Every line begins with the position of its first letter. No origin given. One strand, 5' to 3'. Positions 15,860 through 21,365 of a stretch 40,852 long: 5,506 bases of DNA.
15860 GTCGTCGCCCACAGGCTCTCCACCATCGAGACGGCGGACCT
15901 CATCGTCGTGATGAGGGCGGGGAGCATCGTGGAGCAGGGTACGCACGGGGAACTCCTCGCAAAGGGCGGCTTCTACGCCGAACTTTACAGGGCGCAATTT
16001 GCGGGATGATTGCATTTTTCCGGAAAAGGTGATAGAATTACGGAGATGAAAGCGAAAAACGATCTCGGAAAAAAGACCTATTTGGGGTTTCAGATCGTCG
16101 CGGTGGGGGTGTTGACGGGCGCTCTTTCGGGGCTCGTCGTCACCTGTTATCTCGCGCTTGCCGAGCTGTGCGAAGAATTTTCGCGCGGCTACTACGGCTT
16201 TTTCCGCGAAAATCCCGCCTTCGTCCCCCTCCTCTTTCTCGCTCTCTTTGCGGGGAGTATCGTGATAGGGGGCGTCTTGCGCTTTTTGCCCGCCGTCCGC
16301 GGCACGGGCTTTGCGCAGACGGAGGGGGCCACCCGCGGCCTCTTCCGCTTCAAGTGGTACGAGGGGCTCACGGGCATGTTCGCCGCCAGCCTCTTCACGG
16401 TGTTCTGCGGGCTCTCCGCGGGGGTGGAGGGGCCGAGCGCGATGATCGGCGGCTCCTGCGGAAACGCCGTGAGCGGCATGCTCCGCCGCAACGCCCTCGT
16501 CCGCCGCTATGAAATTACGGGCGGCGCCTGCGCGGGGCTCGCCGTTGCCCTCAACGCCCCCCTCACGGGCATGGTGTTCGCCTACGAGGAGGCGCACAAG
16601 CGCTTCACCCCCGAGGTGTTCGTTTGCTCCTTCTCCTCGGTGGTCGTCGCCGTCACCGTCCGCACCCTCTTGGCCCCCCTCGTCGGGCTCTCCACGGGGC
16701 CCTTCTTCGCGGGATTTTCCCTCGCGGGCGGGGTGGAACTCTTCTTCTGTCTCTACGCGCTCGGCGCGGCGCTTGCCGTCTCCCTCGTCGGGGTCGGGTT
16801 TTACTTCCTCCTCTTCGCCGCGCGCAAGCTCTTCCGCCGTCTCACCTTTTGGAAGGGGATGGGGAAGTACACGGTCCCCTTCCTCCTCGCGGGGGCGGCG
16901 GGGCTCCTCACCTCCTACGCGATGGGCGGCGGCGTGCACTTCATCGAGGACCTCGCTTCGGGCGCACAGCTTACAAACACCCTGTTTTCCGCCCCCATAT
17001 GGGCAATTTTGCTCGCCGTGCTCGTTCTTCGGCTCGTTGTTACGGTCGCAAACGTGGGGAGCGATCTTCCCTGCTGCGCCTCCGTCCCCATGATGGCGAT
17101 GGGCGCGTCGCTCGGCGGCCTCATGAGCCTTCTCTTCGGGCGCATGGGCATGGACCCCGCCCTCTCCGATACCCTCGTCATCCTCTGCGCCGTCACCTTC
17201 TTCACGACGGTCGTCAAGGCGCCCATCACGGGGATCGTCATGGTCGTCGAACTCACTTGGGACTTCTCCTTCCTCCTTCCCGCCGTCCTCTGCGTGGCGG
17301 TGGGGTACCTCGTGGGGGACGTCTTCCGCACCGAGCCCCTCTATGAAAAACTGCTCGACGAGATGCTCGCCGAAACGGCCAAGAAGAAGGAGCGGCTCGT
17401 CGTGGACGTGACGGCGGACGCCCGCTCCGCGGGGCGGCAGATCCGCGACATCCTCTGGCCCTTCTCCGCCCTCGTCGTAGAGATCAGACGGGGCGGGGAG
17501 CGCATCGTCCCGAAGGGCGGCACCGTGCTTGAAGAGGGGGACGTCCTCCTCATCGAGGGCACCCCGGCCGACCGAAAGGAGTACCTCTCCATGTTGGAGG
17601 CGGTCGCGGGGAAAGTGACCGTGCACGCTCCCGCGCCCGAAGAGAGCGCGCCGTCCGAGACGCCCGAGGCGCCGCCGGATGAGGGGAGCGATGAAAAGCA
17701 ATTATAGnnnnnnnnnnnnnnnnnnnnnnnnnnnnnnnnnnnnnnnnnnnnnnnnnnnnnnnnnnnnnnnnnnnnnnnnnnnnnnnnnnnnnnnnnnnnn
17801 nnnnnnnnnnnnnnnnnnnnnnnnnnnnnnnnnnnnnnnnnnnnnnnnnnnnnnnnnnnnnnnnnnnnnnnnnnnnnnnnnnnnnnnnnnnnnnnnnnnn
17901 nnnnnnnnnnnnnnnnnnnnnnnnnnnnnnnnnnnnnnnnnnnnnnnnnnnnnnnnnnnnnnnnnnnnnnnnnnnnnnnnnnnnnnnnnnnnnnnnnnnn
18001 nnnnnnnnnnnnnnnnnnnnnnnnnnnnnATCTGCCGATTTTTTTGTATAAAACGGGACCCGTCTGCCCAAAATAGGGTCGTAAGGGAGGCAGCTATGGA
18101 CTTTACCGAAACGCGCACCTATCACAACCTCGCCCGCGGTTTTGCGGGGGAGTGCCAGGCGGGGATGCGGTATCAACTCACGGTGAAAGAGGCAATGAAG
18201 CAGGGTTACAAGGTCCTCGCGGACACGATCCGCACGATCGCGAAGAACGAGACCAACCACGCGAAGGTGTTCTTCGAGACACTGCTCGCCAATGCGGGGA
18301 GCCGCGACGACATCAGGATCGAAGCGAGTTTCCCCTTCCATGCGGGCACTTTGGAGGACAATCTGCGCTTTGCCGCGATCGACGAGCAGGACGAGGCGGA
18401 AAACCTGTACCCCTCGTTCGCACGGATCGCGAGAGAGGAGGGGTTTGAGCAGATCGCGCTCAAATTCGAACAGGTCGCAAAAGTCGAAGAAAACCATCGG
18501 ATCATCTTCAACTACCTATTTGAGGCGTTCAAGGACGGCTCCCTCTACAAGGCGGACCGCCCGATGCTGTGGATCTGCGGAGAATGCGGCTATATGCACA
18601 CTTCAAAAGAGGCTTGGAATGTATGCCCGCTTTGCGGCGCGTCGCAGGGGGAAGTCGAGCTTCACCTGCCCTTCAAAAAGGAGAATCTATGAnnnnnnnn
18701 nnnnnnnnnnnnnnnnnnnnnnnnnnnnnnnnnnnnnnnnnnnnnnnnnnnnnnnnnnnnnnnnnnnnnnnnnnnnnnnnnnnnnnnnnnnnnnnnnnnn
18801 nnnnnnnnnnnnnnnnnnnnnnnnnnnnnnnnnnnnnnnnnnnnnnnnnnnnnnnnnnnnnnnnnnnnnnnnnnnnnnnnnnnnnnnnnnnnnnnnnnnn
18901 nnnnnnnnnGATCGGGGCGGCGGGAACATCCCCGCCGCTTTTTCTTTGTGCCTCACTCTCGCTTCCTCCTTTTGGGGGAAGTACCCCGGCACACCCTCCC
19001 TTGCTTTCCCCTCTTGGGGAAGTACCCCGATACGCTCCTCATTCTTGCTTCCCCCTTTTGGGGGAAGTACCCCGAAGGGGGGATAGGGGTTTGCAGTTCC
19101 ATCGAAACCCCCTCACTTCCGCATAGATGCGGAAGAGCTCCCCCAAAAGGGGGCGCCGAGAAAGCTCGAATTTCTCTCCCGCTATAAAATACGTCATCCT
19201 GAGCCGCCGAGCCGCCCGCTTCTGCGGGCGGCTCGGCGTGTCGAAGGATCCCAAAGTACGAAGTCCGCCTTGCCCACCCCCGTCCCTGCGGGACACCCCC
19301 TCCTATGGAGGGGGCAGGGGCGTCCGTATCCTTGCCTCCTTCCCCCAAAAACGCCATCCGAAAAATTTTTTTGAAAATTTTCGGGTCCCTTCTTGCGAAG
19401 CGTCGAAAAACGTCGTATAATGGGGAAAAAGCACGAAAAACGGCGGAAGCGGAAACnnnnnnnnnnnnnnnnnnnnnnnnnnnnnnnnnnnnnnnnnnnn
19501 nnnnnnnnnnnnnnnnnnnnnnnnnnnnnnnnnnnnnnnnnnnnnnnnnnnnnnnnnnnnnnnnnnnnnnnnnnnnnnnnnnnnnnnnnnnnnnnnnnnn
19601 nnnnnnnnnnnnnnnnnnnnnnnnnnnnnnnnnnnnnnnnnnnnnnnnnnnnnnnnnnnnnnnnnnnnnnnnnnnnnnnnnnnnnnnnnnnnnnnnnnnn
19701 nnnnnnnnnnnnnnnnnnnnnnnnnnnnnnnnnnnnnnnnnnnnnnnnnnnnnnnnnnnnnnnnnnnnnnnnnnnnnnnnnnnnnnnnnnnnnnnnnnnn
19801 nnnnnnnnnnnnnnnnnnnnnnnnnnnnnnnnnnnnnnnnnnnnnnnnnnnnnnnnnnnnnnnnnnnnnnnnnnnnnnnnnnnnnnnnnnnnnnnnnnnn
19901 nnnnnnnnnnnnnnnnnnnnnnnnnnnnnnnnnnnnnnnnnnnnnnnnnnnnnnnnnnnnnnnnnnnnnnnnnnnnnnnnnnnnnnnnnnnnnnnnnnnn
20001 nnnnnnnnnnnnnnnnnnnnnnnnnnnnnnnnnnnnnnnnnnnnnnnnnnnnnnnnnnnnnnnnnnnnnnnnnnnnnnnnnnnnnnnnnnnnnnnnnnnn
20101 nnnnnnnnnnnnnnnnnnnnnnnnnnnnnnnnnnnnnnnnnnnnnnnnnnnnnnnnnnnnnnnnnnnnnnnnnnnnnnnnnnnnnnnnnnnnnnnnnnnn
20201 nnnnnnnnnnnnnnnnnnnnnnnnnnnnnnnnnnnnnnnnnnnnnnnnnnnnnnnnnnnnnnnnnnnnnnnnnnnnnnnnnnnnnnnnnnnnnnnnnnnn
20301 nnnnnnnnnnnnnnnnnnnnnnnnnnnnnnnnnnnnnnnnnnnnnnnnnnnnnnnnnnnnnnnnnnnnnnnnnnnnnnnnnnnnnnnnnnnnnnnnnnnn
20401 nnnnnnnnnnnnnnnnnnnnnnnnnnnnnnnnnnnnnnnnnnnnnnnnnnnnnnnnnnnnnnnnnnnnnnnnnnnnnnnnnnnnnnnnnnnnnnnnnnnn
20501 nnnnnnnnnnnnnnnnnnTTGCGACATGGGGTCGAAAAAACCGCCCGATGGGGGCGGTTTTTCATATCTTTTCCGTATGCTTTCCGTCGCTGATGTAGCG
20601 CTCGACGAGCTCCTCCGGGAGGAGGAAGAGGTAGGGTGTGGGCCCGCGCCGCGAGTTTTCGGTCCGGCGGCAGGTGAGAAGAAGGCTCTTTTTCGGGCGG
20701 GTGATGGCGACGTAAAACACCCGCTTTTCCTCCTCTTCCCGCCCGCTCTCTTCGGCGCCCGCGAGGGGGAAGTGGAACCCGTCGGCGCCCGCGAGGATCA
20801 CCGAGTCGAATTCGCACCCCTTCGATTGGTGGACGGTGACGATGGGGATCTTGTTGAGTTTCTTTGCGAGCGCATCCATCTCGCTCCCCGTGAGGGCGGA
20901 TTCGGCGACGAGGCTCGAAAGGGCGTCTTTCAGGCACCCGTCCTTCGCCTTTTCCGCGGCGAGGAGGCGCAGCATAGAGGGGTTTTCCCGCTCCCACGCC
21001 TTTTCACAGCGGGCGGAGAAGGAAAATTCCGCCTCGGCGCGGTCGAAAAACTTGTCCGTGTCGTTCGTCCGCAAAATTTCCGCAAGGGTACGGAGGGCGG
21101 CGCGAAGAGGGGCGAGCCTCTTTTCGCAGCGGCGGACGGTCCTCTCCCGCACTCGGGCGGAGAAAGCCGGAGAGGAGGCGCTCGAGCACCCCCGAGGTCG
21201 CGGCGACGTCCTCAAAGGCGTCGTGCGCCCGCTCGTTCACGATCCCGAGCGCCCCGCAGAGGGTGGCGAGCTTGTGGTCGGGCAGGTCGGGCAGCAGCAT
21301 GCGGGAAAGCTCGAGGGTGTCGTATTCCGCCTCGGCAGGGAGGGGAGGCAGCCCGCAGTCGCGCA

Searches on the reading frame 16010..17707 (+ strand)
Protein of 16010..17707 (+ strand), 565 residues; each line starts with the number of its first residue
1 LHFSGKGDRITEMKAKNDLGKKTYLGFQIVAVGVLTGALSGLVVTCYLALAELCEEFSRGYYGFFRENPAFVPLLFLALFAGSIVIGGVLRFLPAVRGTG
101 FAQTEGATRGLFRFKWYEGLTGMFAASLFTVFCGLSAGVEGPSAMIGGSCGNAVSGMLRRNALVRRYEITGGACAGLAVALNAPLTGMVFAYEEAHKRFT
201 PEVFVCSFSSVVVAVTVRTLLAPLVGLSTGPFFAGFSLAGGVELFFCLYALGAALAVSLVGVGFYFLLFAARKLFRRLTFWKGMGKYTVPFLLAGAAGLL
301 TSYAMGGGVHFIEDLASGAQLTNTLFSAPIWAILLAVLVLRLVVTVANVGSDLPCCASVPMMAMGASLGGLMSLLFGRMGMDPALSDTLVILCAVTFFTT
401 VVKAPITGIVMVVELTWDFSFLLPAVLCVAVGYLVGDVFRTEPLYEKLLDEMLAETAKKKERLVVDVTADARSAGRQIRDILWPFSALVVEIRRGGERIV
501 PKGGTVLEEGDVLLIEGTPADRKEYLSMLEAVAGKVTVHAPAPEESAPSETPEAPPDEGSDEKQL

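Call 66: search_protein_families(library=pfam, proteins=[window:16010-17707:+], max_evalue=0.00001)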
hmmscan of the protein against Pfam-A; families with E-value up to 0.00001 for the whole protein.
window:16010-17707:+ (565 aa): 2 families
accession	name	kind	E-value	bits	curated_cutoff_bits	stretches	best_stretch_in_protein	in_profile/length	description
PF00654.25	Voltage_CLC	-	5.5e-52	177.5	24.8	1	84-436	3-345/346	Voltage gated chloride channel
PF02080.26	TrkA_C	-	5.3e-12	45.9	27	1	465-524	4-65/71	TrkA-C domain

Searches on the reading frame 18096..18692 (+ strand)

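Call 67: search_protein_families(library=pfam, proteins=[window:18096-18692:+], max_evalue=0.00001)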
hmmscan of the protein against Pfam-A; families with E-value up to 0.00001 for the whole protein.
window:18096-18692:+ (198 aa): 2 families
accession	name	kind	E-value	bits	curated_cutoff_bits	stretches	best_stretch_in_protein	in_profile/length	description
PF02915.23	Rubrerythrin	-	1.3e-25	90.8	22.8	2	11-135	2-130/137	Rubrerythrin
PF21349.2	RUBY_RBDX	-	2.8e-08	33.5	26.5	1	159-184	1-26/30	Rubrerythrin, rubredoxin-like domain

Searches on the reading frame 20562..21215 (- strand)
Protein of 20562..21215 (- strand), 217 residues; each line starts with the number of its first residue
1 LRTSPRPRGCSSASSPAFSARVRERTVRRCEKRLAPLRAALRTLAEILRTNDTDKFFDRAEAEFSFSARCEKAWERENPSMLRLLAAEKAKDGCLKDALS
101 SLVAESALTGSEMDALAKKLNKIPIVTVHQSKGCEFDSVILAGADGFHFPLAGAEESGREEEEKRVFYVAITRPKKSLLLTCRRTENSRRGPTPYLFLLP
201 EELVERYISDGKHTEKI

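Call 67: search_protein_families(library=pfam, proteins=[window:20562-21215:-], max_evalue=0.00001)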
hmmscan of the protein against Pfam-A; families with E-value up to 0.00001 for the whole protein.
window:20562-21215:- (217 aa): 2 families
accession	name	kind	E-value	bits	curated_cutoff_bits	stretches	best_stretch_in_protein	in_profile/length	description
PF13361.12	UvrD_C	-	2.3e-25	90.2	25.6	1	93-182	258-347/350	UvrD-like helicase C-terminal domain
PF13538.12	UvrD_C_2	-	3.5e-07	30.4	27.4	0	125-180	4-51/52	UvrD-like helicase C-terminal domain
